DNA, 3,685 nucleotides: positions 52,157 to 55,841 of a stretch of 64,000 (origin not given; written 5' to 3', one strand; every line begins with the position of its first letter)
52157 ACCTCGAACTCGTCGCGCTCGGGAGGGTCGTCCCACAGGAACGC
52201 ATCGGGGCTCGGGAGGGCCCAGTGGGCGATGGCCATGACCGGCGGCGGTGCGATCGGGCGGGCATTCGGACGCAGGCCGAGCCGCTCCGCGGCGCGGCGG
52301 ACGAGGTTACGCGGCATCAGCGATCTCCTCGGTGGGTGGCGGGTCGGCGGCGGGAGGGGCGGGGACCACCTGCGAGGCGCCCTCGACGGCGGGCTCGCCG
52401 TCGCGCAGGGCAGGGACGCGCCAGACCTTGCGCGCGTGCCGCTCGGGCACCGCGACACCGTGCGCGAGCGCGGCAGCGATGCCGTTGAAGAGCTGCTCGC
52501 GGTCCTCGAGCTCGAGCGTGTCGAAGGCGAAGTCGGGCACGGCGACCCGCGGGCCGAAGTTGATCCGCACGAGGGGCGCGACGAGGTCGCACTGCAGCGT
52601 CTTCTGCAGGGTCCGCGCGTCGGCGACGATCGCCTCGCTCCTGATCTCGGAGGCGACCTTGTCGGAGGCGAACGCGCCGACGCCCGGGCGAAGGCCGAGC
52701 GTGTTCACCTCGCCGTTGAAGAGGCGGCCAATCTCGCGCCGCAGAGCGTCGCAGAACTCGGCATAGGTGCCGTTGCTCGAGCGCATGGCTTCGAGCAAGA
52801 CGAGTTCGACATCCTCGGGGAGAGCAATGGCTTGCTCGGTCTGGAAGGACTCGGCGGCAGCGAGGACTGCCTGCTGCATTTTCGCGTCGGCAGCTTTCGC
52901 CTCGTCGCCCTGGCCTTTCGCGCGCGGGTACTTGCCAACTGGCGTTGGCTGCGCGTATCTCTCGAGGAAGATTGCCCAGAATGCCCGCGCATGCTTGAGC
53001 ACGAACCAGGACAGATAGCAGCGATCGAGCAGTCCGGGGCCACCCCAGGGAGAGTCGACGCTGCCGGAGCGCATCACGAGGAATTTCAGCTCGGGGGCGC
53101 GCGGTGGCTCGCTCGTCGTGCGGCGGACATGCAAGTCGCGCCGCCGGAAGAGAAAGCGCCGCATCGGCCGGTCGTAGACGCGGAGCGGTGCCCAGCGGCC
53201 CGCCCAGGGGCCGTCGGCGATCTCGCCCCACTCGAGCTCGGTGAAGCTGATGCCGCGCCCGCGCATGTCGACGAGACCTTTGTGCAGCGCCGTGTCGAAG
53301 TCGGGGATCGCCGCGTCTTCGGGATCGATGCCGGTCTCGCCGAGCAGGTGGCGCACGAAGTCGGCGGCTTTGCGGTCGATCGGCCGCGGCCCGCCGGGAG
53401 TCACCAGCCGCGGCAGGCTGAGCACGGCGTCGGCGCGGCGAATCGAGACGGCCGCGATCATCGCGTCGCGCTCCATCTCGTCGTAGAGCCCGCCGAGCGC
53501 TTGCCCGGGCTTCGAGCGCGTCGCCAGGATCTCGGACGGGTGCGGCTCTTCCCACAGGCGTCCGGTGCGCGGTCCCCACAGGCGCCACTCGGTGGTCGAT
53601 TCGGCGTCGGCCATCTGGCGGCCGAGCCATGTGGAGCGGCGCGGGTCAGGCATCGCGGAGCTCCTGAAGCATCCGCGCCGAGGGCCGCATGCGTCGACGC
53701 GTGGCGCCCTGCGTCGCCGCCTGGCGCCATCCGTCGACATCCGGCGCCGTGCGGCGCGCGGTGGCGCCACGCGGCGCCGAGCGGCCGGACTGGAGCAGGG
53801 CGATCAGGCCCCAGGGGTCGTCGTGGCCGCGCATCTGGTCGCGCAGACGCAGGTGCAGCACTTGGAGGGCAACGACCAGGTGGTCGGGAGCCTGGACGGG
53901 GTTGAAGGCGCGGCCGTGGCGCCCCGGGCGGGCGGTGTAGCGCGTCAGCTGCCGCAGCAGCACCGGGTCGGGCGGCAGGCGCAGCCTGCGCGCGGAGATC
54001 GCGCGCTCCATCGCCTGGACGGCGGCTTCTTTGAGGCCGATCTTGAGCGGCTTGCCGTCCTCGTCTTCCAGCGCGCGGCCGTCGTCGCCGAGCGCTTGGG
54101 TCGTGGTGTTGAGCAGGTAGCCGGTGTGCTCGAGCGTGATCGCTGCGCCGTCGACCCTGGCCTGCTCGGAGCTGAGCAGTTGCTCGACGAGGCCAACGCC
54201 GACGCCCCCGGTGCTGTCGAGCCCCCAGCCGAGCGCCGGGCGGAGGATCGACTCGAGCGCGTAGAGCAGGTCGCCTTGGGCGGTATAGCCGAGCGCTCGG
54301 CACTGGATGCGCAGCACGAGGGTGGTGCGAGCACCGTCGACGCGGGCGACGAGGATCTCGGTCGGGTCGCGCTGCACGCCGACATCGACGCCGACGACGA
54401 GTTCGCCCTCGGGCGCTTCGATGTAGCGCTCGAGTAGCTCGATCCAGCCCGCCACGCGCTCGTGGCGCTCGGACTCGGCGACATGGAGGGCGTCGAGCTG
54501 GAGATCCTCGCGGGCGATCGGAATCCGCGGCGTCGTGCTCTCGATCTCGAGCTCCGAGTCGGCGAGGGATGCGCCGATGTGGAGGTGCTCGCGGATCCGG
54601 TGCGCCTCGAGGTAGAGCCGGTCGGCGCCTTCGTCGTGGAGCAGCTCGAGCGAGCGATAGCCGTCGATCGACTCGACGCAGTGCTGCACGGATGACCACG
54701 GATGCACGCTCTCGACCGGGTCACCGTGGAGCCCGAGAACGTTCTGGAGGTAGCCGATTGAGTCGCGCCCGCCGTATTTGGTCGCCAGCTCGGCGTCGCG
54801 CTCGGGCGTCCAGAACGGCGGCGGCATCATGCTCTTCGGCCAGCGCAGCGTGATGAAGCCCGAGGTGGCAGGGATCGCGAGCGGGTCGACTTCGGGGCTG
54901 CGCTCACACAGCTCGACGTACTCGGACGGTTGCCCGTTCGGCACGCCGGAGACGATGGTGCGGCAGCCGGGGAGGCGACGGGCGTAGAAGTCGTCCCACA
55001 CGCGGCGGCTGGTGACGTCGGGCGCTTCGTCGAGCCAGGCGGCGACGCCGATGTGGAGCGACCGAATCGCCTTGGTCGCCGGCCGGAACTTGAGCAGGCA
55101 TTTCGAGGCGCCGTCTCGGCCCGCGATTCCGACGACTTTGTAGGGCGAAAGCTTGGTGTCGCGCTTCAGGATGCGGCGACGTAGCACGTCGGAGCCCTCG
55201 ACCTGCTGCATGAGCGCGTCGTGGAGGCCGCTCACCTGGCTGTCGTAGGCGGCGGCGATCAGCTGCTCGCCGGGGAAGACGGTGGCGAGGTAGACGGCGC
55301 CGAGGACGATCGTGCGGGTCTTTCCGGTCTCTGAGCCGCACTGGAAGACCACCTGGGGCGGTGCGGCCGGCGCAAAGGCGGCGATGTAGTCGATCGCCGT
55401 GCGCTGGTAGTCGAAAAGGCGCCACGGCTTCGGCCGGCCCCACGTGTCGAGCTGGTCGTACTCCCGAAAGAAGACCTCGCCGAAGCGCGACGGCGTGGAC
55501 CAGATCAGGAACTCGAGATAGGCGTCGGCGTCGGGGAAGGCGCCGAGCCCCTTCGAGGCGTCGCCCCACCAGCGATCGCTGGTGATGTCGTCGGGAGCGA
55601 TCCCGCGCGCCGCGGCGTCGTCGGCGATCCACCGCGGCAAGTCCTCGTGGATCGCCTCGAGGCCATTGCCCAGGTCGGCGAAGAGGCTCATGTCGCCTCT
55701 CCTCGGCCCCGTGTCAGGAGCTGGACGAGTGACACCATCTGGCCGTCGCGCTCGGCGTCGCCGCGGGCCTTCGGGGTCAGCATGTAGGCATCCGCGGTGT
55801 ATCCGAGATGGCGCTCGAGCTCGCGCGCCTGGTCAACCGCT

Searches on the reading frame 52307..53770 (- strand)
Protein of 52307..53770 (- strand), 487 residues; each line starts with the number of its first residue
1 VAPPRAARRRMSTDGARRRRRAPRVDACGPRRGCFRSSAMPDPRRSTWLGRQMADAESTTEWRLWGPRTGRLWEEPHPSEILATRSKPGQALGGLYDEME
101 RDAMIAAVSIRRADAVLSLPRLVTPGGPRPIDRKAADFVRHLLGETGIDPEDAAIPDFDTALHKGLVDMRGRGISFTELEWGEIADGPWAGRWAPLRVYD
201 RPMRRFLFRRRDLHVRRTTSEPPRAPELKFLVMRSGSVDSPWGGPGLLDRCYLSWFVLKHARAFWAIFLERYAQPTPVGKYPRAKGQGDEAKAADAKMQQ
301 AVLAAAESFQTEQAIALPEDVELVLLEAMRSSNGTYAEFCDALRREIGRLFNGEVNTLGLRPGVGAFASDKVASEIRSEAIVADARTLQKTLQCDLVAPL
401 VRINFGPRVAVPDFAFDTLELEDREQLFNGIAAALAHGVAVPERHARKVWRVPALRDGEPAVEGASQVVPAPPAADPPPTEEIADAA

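Call 84: search_protein_families(library=pfam, proteins=[window:52307-53770:-], max_evalue=0.001)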
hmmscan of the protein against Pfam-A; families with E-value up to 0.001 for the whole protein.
window:52307-53770:- (487 aa): 1 family
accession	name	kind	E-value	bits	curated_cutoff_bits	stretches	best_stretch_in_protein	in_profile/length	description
PF06074.18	Portal_Mu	-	8.6e-64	216.4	23.9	1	95-450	3-334/336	Portal protein of Mu bacteriophage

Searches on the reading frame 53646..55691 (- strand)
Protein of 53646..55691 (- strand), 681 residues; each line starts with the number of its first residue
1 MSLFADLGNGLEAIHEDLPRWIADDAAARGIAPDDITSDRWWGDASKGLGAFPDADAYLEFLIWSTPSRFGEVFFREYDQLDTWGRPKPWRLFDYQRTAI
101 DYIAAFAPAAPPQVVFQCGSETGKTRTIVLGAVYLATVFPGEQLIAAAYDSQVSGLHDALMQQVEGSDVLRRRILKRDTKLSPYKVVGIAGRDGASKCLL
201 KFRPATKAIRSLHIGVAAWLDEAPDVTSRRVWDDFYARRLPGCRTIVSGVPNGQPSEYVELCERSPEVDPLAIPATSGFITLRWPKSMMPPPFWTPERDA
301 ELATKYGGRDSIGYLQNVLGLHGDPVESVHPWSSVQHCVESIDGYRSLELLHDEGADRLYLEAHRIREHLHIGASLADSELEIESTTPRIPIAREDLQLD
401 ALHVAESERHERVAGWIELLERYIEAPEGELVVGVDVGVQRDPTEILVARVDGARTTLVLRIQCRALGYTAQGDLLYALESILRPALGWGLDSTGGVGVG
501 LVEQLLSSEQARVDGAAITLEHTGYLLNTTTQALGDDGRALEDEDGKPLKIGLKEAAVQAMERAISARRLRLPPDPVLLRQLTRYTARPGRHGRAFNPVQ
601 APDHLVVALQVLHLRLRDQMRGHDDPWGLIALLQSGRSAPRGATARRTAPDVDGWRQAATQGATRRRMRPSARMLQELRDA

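Call 46: search_protein_families(library=phrogs, proteins=[window:53646-55691:-], max_evalue=0.001)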
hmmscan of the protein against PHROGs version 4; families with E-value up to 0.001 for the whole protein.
window:53646-55691:- (681 aa): 1 family
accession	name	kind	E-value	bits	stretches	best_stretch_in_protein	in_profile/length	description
phrog_2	-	head and packaging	2.9e-13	50.5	1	85-669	260-668/807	terminase large subunit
